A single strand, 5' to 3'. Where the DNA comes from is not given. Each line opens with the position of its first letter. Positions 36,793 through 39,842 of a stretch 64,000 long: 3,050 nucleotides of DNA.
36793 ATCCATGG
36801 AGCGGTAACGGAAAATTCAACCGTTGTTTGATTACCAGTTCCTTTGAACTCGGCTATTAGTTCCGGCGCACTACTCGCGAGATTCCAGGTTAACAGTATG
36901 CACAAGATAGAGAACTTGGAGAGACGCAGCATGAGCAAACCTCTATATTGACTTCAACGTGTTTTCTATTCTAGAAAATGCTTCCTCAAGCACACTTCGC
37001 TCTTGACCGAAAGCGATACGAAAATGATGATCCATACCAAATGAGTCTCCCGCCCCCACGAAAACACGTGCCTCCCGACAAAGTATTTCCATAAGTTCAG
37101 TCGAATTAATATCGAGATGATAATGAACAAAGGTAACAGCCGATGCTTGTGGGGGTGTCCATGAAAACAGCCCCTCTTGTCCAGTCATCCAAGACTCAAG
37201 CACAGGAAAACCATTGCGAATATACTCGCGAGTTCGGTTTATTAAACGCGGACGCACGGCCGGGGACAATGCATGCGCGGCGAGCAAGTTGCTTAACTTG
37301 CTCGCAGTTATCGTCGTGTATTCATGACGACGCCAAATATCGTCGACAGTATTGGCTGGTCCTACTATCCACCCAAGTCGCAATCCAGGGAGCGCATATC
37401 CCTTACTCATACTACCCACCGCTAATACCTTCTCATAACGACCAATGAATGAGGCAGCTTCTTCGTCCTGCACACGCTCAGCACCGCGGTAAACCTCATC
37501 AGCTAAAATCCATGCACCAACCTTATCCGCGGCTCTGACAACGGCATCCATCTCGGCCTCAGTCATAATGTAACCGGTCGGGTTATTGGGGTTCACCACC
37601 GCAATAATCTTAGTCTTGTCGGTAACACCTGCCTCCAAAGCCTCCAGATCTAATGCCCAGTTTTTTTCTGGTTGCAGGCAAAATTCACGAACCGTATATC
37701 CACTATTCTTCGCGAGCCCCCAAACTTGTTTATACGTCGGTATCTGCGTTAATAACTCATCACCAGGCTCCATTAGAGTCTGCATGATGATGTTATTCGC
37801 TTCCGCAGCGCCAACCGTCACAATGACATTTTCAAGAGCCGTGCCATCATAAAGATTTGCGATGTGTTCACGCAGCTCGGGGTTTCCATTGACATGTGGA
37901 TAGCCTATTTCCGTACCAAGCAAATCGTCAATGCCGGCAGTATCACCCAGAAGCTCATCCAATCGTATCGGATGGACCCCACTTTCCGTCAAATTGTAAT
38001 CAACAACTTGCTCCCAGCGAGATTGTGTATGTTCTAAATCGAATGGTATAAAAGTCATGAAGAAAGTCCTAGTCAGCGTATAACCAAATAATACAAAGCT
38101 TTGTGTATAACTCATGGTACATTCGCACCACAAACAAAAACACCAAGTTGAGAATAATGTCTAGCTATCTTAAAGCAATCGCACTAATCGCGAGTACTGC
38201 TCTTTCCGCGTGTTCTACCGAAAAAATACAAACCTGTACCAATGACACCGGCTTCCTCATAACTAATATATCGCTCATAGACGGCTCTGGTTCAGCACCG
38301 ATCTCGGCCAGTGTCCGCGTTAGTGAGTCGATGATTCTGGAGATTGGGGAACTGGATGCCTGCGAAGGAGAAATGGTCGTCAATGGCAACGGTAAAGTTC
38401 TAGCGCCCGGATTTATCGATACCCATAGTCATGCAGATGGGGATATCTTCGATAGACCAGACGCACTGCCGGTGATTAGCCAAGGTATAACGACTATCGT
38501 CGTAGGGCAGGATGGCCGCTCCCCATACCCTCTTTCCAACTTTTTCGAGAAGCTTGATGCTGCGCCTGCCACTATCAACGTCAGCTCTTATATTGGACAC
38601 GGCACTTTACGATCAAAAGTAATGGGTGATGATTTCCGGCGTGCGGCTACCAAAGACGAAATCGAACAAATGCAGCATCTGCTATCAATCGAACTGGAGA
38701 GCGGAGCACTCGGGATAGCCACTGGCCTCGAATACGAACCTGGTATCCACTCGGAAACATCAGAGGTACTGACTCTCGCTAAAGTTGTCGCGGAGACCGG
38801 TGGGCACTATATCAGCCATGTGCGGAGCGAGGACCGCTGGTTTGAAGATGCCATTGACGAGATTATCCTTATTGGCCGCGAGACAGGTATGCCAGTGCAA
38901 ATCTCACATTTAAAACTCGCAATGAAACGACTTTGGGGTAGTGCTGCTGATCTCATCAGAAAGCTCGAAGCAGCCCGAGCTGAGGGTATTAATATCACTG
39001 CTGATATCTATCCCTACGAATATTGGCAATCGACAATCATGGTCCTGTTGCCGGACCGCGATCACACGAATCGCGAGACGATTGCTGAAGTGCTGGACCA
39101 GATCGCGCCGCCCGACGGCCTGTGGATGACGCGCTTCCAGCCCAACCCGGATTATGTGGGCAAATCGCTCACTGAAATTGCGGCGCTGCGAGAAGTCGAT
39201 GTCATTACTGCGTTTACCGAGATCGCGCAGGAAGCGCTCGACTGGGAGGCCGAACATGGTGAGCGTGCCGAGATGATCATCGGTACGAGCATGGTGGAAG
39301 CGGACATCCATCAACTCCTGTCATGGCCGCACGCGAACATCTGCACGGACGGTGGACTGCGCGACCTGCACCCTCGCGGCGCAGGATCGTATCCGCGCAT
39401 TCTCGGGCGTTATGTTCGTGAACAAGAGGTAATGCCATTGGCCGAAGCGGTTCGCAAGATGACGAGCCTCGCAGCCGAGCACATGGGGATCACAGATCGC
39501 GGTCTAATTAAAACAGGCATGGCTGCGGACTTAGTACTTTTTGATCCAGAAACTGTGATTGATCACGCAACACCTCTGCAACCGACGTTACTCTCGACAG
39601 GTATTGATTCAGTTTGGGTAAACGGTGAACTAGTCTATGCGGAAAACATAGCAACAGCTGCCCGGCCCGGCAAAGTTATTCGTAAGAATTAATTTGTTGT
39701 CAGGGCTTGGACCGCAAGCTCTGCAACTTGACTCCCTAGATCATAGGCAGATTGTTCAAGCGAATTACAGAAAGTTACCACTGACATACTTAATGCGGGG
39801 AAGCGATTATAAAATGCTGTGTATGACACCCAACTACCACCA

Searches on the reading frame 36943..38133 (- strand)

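Call 60: search_protein_families(library=pfam, proteins=[window:36943-38133:-], max_evalue=0.0001)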
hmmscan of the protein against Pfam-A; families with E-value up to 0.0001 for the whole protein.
window:36943-38133:- (396 aa): 4 families
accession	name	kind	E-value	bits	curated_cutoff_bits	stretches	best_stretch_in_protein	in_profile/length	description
PF00155.27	Aminotran_1_2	-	4.1e-48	164.8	19.7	1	76-389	36-361/361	Aminotransferase class I and II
PF00266.25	Aminotran_5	-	8.2e-13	48.5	21.5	1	86-214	47-177/371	Aminotransferase class-V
PF01053.26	Cys_Met_Meta_PP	-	6.8e-06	25.3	27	1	86-215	56-176/381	Cys/Met metabolism PLP-dependent enzyme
PF01041.23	DegT_DnrJ_EryC1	-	5.3e-05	23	19.8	1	101-212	40-145/360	DegT/DnrJ/EryC1/StrS aminotransferase family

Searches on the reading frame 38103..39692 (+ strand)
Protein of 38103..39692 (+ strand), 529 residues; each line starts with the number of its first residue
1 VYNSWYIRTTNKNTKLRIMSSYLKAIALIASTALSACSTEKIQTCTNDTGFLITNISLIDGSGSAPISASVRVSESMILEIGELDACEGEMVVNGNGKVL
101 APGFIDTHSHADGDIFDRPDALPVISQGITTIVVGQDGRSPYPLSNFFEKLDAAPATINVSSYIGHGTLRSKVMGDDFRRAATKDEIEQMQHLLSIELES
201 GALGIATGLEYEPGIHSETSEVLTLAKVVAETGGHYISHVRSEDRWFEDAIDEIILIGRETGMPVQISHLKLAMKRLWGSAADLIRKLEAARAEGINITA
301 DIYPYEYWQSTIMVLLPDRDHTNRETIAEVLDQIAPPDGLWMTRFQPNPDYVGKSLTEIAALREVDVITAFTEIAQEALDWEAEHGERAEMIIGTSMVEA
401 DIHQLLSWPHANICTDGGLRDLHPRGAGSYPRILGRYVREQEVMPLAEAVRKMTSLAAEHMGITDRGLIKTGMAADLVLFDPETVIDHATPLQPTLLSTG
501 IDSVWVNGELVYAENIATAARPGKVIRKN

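Call 60: search_protein_families(library=pfam, proteins=[window:38103-39692:+], max_evalue=0.0001)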
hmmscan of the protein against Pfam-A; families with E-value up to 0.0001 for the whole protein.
window:38103-39692:+ (529 aa): 2 families
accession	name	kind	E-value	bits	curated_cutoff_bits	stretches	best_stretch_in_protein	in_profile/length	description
PF07969.17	Amidohydro_3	-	3e-25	90.1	29.7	2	434-512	394-472/472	Amidohydrolase family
PF01979.26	Amidohydro_1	-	3.5e-13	50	25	1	100-511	2-345/345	Amidohydrolase family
